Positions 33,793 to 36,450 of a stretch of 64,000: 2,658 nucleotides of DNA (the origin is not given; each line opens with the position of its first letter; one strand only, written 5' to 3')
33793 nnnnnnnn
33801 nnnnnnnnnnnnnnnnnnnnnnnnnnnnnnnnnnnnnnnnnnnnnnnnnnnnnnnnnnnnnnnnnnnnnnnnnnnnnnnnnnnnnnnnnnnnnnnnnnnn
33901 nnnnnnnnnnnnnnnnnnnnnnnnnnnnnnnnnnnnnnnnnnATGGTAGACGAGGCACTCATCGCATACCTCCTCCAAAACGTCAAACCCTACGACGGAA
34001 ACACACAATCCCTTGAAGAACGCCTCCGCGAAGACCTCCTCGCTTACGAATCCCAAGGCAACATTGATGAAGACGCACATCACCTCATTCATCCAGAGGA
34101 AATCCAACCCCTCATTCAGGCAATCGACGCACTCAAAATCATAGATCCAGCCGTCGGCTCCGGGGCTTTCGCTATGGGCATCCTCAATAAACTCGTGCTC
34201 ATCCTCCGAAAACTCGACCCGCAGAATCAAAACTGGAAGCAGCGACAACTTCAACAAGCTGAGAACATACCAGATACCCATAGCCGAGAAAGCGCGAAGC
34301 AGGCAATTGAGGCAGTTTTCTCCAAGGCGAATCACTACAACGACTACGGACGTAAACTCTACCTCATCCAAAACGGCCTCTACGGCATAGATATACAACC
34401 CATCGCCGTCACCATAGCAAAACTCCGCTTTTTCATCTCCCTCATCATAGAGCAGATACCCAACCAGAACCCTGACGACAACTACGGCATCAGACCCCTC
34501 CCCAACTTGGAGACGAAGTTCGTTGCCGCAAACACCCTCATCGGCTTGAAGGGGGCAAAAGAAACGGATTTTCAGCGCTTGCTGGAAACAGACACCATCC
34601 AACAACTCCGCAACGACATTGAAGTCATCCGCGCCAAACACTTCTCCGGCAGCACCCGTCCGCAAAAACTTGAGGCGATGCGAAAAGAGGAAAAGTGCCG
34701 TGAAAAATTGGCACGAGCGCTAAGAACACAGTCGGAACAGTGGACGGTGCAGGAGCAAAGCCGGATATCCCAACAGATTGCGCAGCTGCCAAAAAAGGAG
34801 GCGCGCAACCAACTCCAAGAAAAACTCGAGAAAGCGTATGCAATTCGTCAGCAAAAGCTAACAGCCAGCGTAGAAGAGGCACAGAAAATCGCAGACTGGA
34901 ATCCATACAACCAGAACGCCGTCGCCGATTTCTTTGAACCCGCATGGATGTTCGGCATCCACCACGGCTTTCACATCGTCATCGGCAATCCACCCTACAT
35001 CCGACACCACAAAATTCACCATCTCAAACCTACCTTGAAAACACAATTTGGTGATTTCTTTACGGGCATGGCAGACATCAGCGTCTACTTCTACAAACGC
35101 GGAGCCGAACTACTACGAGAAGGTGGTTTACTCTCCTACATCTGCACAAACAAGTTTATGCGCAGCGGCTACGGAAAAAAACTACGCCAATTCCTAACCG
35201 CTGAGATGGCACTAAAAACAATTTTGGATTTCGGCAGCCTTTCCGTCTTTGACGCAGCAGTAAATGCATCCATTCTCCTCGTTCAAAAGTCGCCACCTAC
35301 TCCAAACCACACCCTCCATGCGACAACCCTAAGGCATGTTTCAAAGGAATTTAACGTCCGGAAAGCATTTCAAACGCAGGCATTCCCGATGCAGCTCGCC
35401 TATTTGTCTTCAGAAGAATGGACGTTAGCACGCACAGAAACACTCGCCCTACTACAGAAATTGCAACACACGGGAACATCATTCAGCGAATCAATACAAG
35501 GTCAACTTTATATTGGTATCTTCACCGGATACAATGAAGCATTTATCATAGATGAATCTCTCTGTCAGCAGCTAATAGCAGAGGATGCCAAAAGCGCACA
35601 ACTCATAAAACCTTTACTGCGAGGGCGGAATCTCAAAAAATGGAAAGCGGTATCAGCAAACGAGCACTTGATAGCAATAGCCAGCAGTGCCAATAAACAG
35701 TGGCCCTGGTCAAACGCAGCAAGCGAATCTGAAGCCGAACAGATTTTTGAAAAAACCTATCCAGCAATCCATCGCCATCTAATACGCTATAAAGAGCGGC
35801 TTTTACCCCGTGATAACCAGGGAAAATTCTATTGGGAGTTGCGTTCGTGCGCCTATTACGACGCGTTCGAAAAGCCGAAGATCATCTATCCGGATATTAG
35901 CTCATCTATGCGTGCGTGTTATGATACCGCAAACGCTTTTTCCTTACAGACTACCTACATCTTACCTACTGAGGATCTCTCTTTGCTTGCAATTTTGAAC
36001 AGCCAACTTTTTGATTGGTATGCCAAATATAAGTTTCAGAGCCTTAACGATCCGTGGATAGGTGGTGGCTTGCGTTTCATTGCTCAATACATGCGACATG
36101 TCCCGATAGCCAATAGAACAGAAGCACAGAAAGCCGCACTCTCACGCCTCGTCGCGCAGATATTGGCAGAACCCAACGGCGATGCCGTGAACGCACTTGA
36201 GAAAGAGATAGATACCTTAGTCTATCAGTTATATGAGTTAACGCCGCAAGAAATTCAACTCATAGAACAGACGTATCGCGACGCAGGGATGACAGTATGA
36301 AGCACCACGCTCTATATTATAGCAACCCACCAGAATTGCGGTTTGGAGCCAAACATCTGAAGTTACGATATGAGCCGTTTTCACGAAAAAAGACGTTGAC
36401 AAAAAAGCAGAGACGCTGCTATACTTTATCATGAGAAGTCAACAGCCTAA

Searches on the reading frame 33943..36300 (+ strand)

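Call 20: search_protein_families(library=pfam, proteins=[window:33943-36300:+], max_evalue=0.001)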
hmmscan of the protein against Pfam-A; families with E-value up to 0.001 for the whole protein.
window:33943-36300:+ (785 aa): 4 families
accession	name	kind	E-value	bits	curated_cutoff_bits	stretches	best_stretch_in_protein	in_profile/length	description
PF07669.17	Eco57I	-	1.3e-36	126.7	25.3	1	144-436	1-171/171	Eco57I restriction-modification methylase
PF12950.13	TaqI_C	-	7.3e-12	46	26.5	1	556-701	1-101/118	TaqI-like C-terminal specificity domain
PF02384.22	N6_Mtase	-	4e-05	23.5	20.4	0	339-462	122-245/311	N-6 DNA Methylase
PF20473.4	MmeI_Mtase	-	4.9e-05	23.1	27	0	52-167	9-86/259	MmeI, DNA-methyltransferase domain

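Call 23: search_protein_families(library=padloc, proteins=[window:33943-36300:+], max_evalue=0.001)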
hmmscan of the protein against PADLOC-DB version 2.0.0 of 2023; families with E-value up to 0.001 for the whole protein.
window:33943-36300:+ (785 aa): 49 families (the best 25 are shown)
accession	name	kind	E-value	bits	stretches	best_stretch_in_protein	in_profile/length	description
PDLC03612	REase_MTase_IIG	-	2.1e-88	295.8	1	55-776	501-1245/1247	Type IIG restriction enzyme-methyltransferase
PDLC03596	REase_MTase_IIG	-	9.3e-67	223.9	2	336-776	705-1144/1148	Type IIG restriction enzyme-methyltransferase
PDLC03601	REase_MTase_IIG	-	1.1e-66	223.4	3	126-449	489-780/1110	Type IIG restriction enzyme-methyltransferase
PDLC03609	REase_MTase_IIG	-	1.7e-53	179.7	1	340-740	555-946/1066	Type IIG restriction enzyme-methyltransferase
PDLC03313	MTase_II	-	1.4e-36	124.2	1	338-777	140-562/563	Type II methyltransferase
PDLC03604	REase_MTase_IIG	-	2.5e-36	123.1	2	310-741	508-957/1011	Type IIG restriction enzyme-methyltransferase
PDLC03226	MTase_II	-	3e-30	103.4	2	490-766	303-574/579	Type II methyltransferase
PDLC02643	DrmMI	-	2.6e-28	96.5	1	60-701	598-1190/1347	DrmMI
PDLC03335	MTase_II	-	1.1e-23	81.8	1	319-702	174-555/607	Type II methyltransferase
PDLC03630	REase_MTase_IIG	-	3.4e-20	69.5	1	341-624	604-911/1100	Type IIG restriction enzyme-methyltransferase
PDLC03245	MTase_II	-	4.3e-20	69.8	1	341-696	157-508/577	Type II methyltransferase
PDLC03248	MTase_II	-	2.5e-19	67.4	1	342-682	85-423/521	Type II methyltransferase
PDLC02529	PglX|PglXI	-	3.3e-18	62.8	2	342-429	357-448/1189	PglX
PDLC03629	REase_MTase_IIG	-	7.2e-17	58.5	1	340-736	568-979/1182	Type IIG restriction enzyme-methyltransferase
PDLC03250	MTase_II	-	1.4e-16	58.4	1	342-777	340-771/775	Type II methyltransferase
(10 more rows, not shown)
